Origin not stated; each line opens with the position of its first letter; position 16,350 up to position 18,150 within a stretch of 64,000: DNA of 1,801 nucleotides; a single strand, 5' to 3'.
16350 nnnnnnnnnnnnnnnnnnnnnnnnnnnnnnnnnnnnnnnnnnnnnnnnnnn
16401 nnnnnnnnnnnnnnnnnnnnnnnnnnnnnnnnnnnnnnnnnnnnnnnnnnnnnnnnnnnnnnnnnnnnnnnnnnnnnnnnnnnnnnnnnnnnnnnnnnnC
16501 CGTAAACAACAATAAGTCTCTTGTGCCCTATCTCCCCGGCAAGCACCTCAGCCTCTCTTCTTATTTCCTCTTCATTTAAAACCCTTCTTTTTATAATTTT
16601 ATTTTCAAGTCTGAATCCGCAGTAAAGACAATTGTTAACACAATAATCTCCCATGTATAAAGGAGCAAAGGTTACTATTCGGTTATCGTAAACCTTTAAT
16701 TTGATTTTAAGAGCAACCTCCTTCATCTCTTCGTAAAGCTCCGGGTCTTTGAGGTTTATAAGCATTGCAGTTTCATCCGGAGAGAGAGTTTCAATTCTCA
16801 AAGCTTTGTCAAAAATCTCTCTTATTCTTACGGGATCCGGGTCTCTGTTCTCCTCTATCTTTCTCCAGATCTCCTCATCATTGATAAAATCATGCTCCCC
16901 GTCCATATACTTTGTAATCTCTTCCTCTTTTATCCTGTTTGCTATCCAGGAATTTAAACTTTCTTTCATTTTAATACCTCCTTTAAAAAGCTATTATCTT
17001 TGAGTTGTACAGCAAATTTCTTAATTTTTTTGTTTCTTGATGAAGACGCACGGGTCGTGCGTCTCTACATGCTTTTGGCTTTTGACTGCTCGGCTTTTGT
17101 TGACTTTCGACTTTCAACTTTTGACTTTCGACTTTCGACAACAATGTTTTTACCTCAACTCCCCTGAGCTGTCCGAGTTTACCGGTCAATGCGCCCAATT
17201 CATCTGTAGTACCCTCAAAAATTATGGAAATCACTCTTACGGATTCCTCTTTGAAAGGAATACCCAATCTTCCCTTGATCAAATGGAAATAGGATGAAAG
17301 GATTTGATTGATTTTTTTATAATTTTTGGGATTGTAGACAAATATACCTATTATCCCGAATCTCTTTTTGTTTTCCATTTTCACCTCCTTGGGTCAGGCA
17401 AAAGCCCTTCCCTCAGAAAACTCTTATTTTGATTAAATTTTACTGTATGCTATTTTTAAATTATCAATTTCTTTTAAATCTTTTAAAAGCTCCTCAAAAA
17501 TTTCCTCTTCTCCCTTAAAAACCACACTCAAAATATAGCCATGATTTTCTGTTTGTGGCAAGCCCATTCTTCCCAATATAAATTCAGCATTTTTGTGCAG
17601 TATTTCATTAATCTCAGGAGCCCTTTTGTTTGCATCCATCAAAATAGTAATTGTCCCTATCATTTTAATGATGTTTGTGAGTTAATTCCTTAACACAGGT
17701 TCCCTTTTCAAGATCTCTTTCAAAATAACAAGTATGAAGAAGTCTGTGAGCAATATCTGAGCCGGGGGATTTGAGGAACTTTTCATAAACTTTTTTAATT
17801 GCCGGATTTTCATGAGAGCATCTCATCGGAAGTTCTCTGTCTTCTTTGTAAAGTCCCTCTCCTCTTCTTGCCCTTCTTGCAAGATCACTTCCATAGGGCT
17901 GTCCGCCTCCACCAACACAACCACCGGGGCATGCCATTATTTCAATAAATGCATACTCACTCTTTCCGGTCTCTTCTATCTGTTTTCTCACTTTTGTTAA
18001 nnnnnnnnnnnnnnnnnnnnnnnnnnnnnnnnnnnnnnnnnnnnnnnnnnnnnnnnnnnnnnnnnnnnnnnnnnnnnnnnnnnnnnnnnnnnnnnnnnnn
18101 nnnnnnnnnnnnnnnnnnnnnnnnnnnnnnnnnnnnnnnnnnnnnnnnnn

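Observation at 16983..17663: Tandem TM1266-family regulators; one carries a repeat-encoded tail overlapping a GC hairpin and a heptamer array just upstream of hydG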

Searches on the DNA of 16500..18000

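Call 9: search_rna_families(source=window, start=16500, end=18000, threshold=evalue, max_evalue=10)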
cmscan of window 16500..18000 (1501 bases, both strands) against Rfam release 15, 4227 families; matches with E-value up to 10: 6.
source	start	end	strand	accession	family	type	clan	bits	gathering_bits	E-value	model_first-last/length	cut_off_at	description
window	17529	17598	+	RF00812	mir-83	Gene; miRNA;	-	21.1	44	0.78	1-84/84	no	mir-83 microRNA precursor family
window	17073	17161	-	RF01932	bxd_4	Gene; lncRNA;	-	16.8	40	4.1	1-106/106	no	Bithoraxoid conserved region 4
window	17218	17345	+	RF01252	snR5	Gene; snRNA; snoRNA; HACA-box;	CL00038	15.8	45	7.6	1-196/196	no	Small nucleolar RNA snR5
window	17636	17841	+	RF01402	STnc150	Gene; sRNA;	-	14.7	60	2.4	1-267/267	no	STnc150 Hfq binding RNA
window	16641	16779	-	RF01500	Afu_198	Gene; snRNA; snoRNA; CD-box;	-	14.4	40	6.8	1-149/149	no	A. fumigatus snoRNA Afu_198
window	17170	17295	-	RF01210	snoU13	Gene; snRNA; snoRNA; CD-box;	CL00081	13.7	46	6.9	1-104/104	no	Small nucleolar RNA U13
